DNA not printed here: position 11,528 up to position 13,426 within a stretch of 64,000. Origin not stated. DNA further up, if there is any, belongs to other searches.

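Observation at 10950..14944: Divergent tRNA pair with a 364-bp spacer, followed by two tandem signal-less BNR-repeat β-propeller paralogues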

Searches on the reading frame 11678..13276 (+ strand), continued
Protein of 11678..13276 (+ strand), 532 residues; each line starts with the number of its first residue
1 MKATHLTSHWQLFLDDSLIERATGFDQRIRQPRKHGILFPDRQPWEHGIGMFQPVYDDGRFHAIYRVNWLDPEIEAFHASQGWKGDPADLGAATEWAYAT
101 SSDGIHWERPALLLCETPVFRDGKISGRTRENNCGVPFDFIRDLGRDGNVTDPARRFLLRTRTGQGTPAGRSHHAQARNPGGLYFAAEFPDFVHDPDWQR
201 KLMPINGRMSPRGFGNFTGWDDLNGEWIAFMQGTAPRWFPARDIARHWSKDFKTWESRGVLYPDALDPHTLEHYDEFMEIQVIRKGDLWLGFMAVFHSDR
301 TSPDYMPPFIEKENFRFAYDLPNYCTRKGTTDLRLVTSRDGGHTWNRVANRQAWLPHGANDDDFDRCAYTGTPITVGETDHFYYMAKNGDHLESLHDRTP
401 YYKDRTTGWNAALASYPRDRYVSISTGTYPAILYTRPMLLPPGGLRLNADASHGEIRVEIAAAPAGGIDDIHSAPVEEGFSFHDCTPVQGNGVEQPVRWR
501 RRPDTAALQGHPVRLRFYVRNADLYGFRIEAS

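Call 42: find_encoding_contigs(protein=P0011, flank=10000, max_places=2)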
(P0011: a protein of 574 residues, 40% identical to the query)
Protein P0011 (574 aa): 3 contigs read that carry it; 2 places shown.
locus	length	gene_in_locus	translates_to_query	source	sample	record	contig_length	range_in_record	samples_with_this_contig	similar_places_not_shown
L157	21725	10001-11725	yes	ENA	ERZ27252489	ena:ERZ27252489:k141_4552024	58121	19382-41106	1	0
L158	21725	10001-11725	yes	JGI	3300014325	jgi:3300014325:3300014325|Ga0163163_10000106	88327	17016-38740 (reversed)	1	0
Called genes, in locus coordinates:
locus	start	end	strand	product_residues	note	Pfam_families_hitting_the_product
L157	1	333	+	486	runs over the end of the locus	PF13229:Beta_helix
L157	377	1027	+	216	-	-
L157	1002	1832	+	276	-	PF07963:N_methyl (weak), PF07596:SBP_bac_10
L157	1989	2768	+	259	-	PF07963:N_methyl, PF07596:SBP_bac_10 (weak)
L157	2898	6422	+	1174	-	PF00054:Laminin_G_1 (faint), PF17829:GH115_C (weak), PF13385:Laminin_G_3, PF02210:Laminin_G_2, PF13385:Laminin_G_3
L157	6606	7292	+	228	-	-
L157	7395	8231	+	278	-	PF03328:HpcH_HpaI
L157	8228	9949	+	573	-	-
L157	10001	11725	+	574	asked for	-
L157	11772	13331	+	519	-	-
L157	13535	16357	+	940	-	PF13517:FG-GAP_3, PF12256:TcdB_toxin_midN (faint), PF13517:FG-GAP_3, PF01839:FG-GAP (weak), PF13517:FG-GAP_3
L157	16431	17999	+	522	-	PF00474:SSF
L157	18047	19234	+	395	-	PF00083:Sugar_tr, PF07690:MFS_1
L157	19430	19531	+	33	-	-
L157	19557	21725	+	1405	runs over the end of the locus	PF13442:Cytochrome_CBB3 (faint), PF07635:PSCyt1 (weak), PF07626:PSD3, PF07637:PSD5, PF07631:PSD4, PF07627:PSCyt3, PF07624:PSD2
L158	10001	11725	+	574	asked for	-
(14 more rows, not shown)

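Call 47: find_encoding_contigs(protein=P0008, flank=8000, max_places=1)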
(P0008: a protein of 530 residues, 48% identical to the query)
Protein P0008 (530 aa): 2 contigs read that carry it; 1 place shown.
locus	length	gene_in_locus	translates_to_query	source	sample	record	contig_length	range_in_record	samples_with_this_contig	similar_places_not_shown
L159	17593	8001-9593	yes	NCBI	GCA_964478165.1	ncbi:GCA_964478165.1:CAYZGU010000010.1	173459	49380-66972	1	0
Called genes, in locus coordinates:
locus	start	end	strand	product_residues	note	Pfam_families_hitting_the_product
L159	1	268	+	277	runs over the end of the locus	PF13385:Laminin_G_3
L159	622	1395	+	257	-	PF05721:PhyH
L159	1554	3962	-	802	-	PF00884:Sulfatase, PF16347:SGSH_C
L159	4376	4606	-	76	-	-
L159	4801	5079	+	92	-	-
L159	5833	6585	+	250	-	-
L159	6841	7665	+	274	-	PF13385:Laminin_G_3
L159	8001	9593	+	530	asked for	-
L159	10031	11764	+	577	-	-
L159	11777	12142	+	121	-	-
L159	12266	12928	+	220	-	PF00884:Sulfatase, PF16347:SGSH_C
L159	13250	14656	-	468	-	PF01425:Amidase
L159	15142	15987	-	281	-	PF01678:DAP_epimerase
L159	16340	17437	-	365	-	PF02729:OTCace_N, PF00185:OTCace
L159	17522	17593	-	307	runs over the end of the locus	PF01180:DHO_dh, PF01207:Dus, PF03060:NMO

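Call 58: search_protein_families(library=pfam, proteins=[L001:6088-6663:+, L001:1999-3975:+, L006:11670-13553:+, L157:11772-13331:+], max_evalue=0.01)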
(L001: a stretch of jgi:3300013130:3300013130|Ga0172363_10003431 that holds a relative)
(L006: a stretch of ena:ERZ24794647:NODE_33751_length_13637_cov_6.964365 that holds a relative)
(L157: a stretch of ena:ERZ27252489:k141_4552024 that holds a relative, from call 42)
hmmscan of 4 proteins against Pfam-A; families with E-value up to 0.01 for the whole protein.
L001:6088-6663:+ (191 aa): 2 families
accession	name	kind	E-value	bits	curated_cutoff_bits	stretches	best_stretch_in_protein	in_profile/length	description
PF03737.21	RraA-like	-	1.3e-15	58.3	24.5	1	2-129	35-152/152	Aldolase/RraA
PF23082.1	Myb_DNA-binding_2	-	0.0047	17.4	27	0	79-126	4-50/70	Myb-like DNA-binding domain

L001:1999-3975:+ (658 aa): 2 families
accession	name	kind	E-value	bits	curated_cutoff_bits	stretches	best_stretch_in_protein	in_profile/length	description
PF18952.6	DUF5696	-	3.2e-19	69.3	25.6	1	251-546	201-490/612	Family of unknown function (DUF5696)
PF19773.5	DUF6259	-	2.5e-09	37.1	28.7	1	332-549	65-294/300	Domain of unknown function (DUF6259)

L006:11670-13553:+ (627 aa): 1 family
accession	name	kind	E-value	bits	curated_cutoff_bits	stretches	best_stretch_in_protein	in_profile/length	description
PF07944.18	Beta-AFase-like_GH127_cat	-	0.0042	16.6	24.9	0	135-252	53-157/376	Beta-L-arabinofuranosidase, GH127 catalytic domain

L157:11772-13331:+ (519 aa): 0 families

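Call 64: fold_search(model_id=the predicted structure, library=pdb)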
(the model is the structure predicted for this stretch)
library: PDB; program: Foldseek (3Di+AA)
matches with E <= 10: 786; with E <= 0.001: 139
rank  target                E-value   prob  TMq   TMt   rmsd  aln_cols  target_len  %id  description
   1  7fir_C                3.2e-10  1.00  0.36  0.57   7.7       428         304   14  The crystal structure of beta-1,2-mannobiose phosphorylase in complex with 1,4-mannobiose (released 2022-01-05)
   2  7fip_A                7.4e-10  1.00  0.38  0.62   7.0       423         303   12  The native structure of beta-1,2-mannobiose phosphorylase from Thermoanaerobacter sp. (released 2022-01-05)
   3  9gph_A                1.2e-09  1.00  0.38  0.62   7.1       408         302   14  Teth514_1788 1,2-beta-oligomannan phosphorylase in complex with mannose (-1) and phosphate (released 2025-09-17)
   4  7fip_D                1.4e-09  1.00  0.38  0.62   7.1       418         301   12  The native structure of beta-1,2-mannobiose phosphorylase from Thermoanaerobacter sp. (released 2022-01-05)
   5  9gph_B                1.8e-09  1.00  0.38  0.63   7.0       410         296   15  Teth514_1788 1,2-beta-oligomannan phosphorylase in complex with mannose (-1) and phosphate (released 2025-09-17)
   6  7fip_B                3.1e-09  1.00  0.38  0.61   7.6       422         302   12  The native structure of beta-1,2-mannobiose phosphorylase from Thermoanaerobacter sp. (released 2022-01-05)
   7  7vco                  5.1e-09  1.00  0.29  0.31  20.0       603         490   10  Frischella perrara beta-fructofuranosidase (released 2022-03-09)
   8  8hcj_A                6.0e-09  1.00  0.32  0.38  19.0       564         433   10  Structure of GH43 family enzyme, Xylan 1, 4 Beta- xylosidase from pseudopedobacter saltans (released 2023-11-15)
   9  5mui_A                8.7e-09  1.00  0.37  0.53   8.8       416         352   13  Glycoside hydrolase BT_0996 (released 2017-03-22)
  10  9fj8_A                9.2e-09  1.00  0.38  0.62   7.2       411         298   14  Teth514_1788 1,2-beta-oligomannan phosphorylase in complex with mannotetraose (released 2025-06-11)
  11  9fj8_B                9.2e-09  1.00  0.36  0.61   8.2       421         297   14  Teth514_1788 1,2-beta-oligomannan phosphorylase in complex with mannotetraose (released 2025-06-11)
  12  6num                  9.7e-09  1.00  0.29  0.30  20.2       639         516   10  The structure of GH32 from Bifidobacteium adolescentis (released 2020-02-05)
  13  8hcj_C                1.5e-08  1.00  0.30  0.36  18.9       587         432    9  Structure of GH43 family enzyme, Xylan 1, 4 Beta- xylosidase from pseudopedobacter saltans (released 2023-11-15)
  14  6n1b_A                3.5e-08  1.00  0.27  0.35  16.5       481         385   14  Crystal structure of an N-acetylgalactosamine deacetylase from F. plautii in complex with blood group B trisaccharide (released 2019-06-12)
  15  4udg_B                4.8e-08  1.00  0.35  0.55   9.7       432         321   13  Crystal structure of b-1,4-mannopyranosyl-chitobiose phosphorylase at 1.60 Angstrom in complex with N-acetylglucosamin (released 2015-05-27)
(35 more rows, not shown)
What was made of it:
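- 11678..13276 (+): ORF A, 532 aa. Signal-less five-bladed β-propeller (about residues 10-417) plus a C-terminal β-sandwich (about 420-532). 'A-type' member of an unnamed GH130-like family. Foldseek top hit GH130 7fir, E 3e-10 (call 64).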

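Call 76: search_protein_representatives(alignment_id=A1)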
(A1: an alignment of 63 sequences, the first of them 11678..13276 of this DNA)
Query: 63 sequences, 529 profile positions. Proteins with E-value up to 0.001 (for the whole library): 19909; up to 1e-10: 11109; up to 1e-30: 3851. The best 150 are listed.
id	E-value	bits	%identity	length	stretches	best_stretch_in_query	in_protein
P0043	2.9e-212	722.3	-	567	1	19-528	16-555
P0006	3.2e-193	659.4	-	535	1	25-528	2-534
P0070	1.6e-186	637.4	-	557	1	19-528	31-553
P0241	1.9e-180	617.3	-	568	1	6-528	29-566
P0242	3.4e-178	609.9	-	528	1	25-528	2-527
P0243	1.5e-172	591.2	-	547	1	9-529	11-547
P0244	4.8e-165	566.5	-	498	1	29-528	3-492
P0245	2.3e-164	564.2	-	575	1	26-528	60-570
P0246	1.3e-163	561.8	-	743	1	25-529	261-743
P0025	2.5e-161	554.2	-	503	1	24-528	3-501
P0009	7.0e-158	542.8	-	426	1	126-528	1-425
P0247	5.6e-144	496.9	-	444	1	135-528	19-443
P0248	2.1e-132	458.8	-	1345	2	28-528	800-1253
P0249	2.5e-128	445.3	-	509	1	26-528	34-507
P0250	1.9e-126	439.1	-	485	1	16-418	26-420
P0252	2.9e-118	412.1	-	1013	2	20-528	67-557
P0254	4.3e-115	401.6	-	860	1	16-527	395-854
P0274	5.6e-101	355.1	-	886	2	18-528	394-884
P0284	1.1e-99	350.9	-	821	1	31-527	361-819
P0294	5.7e-98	345.1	-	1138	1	19-528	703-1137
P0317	2.2e-95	336.6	-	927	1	15-528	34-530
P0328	4.1e-94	332.4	-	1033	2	22-529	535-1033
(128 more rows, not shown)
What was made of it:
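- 19,909 / 11,109 / 3,851 cluster representatives match at E <=1e-3 / 1e-10 / 1e-30 (call 76).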

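Call 77: search_protein_families(library=pfam, proteins=[P0246, P0248, P0252, P0254, P0274, P0284, P0294, P0317, P0328], max_evalue=0.0001)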
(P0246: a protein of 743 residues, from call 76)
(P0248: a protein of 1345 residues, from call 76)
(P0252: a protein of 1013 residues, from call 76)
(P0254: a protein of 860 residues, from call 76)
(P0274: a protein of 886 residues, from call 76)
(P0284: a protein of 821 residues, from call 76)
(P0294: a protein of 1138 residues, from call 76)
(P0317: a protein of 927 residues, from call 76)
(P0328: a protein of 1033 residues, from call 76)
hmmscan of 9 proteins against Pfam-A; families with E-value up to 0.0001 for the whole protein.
P0246 (743 aa): 0 families

P0248 (1345 aa): 0 families

P0252 (1013 aa): 1 family
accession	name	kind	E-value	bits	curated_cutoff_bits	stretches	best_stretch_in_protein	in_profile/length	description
PF00251.26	Glyco_hydro_32N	-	1e-05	25.7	22.1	0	370-433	42-99/307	Glycosyl hydrolases family 32 N-terminal domain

P0254 (860 aa): 1 family
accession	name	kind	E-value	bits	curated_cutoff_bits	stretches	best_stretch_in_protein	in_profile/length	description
PF13088.12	BNR_2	-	5e-18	65.9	31.4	1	121-300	54-228/277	BNR repeat-like domain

P0274 (886 aa): 1 family
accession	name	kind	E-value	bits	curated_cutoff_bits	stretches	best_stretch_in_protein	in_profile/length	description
PF13088.12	BNR_2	-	1.7e-05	24.8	31.4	0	41-129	168-251/277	BNR repeat-like domain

P0284 (821 aa): 1 family
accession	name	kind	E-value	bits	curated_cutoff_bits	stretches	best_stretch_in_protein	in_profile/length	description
PF05426.18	Alginate_lyase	-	2.9e-38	132.3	22.2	1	80-301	39-275/275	Alginate lyase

P0294 (1138 aa): 2 families
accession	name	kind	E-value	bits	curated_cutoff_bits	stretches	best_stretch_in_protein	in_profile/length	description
PF13517.12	FG-GAP_3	-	1.4e-09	38.8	26.9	0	97-139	15-60/61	FG-GAP-like repeat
PF13360.13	PQQ_2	-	4.5e-05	23.6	27.6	0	277-350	71-145/233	Outer membrane protein assembly factor BamB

P0317 (927 aa): 3 families
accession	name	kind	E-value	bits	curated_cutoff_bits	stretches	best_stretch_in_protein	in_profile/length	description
PF13088.12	BNR_2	-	1.5e-08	34.8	31.4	0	581-652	190-252/277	BNR repeat-like domain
PF15902.12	Sortilin-Vps10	-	1.7e-06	27.5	33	0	569-659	37-120/446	Sortilin, neurotensin receptor 3,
PF02012.26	BNR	-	1.6e-05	24.6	27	0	640-649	2-11/12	BNR/Asp-box repeat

P0328 (1033 aa): 0 families
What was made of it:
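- On GH32 / GH43 (clans GH-J / GH-F): P0252 is just above the whole-protein cut-off (25.7 against 22.1) but has no single stretch that passes on its own (call 77).
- Fusions to an alginate lyase domain and to BNR_2 domains (call 77).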

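Call 89: search_protein_families(library=ncbifam, proteins=[L001:6088-6663:+], max_evalue=0.001)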
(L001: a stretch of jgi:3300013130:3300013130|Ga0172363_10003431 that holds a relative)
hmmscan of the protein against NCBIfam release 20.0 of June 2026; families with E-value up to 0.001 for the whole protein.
L001:6088-6663:+ (191 aa): 6 families
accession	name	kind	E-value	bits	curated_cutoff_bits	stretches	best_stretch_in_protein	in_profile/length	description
NF004850.0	PRK06201.1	subfamily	3.3e-10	39.9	231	1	30-153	79-200/222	hypothetical protein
NF005442.0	PRK07028.1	equivalog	3.4e-09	35.8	593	1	35-146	292-399/430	bifunctional hexulose-6-phosphate synthase/ribonuclease regulator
NF006731.0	PRK09262.1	equivalog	6.4e-09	35.6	179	1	48-170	95-218/229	4-carboxy-4-hydroxy-2-oxoadipate aldolase/oxaloacetate decarboxylase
NF006093.0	PRK08245.1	subfamily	2.1e-08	33.9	208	1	21-149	76-204/240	hypothetical protein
TIGR02798.1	ligK_PcmE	equivalog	4e-08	33.1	304.5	1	49-164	90-206/222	4-carboxy-4-hydroxy-2-oxoadipate aldolase/oxaloacetate decarboxylase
NF009399.0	PRK12764.1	equivalog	0.00056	19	444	1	60-145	372-459/501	fumarylacetoacetate hydrolase family protein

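Call 92: search_protein_families(library=pfam, proteins=[L001:128-2002:+, L001:8136-8984:+, L001:10517-11758:+, L159:10031-11764:+, L157:8228-9949:+], max_evalue=0.001)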
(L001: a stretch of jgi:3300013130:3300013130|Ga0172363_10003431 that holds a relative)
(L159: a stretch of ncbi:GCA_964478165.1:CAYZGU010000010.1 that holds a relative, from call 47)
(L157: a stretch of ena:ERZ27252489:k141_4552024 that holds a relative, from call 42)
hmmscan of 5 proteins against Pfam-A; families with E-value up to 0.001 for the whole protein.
L001:128-2002:+ (624 aa): 2 families
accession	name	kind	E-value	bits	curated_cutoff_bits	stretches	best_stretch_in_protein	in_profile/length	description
PF17128.10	DUF5107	-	5.9e-32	111.3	24.4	1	3-274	8-282/310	Domain of unknown function (DUF5107)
PF07719.23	TPR_2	-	0.0005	20.4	27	0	461-490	2-31/34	Tetratricopeptide repeat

L001:8136-8984:+ (282 aa): 0 families

L001:10517-11758:+ (413 aa): 0 families

L159:10031-11764:+ (577 aa): 0 families

L157:8228-9949:+ (573 aa): 0 families

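Call 104: find_homologous_proteins(query=L001:6088-6663:+)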
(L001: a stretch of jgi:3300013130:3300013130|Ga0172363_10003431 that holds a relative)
Query L001:6088-6663:+ (191 aa): 6571 proteins with E <= 0.001 among 7303 candidates; the best 120 are listed.
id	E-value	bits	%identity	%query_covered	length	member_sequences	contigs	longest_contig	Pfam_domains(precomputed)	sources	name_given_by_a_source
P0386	1.2e-124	432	99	100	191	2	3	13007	PF03737.22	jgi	-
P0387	2.8e-104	365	85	100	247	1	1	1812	PF03737.22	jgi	jgi:4-hydroxy-4-methyl-2-oxoglutarate aldolase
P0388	6.7e-104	364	83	100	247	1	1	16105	PF03737.22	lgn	-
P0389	1.1e-103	363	83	100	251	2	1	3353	PF03737.22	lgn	-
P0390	1.3e-103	363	83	100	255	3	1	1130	PF03737.22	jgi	jgi:regulator of RNase E activity RraA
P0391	1.6e-103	363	83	100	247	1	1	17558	PF03737.22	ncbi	-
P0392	5.3e-103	361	83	100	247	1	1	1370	PF03737.22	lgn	-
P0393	1.4e-102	360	83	100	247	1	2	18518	PF03737.22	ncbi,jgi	jgi:4-hydroxy-4-methyl-2-oxoglutarate aldolase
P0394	1.5e-102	360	82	100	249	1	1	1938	PF03737.22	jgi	-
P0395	4.1e-102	358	82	100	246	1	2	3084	PF03737.22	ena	-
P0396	4.6e-102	358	82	100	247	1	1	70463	PF03737.22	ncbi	-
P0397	4.7e-101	355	82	100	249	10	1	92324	PF03737.22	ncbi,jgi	jgi:4-hydroxy-4-methyl-2-oxoglutarate aldolase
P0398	5.7e-101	354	82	100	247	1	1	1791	PF03737.22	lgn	-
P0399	6.3e-101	354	81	100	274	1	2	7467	PF03737.22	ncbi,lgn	ncbi:MAG: RraA family protein [bacterium]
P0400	6.7e-101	354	82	100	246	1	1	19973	PF03737.22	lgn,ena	-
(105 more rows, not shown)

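Call 105: find_encoding_contigs(protein=P0399, flank=8000, max_places=3)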
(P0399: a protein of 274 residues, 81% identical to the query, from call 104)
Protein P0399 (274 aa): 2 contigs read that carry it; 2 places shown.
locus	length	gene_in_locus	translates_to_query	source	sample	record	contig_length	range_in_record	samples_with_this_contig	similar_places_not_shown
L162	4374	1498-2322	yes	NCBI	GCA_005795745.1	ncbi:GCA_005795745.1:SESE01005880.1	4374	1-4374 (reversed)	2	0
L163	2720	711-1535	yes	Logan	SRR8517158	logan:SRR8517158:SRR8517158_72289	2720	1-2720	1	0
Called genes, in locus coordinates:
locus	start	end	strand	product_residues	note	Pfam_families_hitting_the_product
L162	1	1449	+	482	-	?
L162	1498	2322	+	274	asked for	PF03737:RraA-like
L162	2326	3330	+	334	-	PF00389:2-Hacid_dh, PF02826:2-Hacid_dh_C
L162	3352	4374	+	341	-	?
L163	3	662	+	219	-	?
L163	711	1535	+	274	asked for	PF03737:RraA-like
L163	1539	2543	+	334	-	PF00389:2-Hacid_dh, PF02826:2-Hacid_dh_C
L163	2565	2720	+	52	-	?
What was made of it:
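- Tried and rejected: The second cassette was reached through its RraA gene instead (calls 104, 105).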
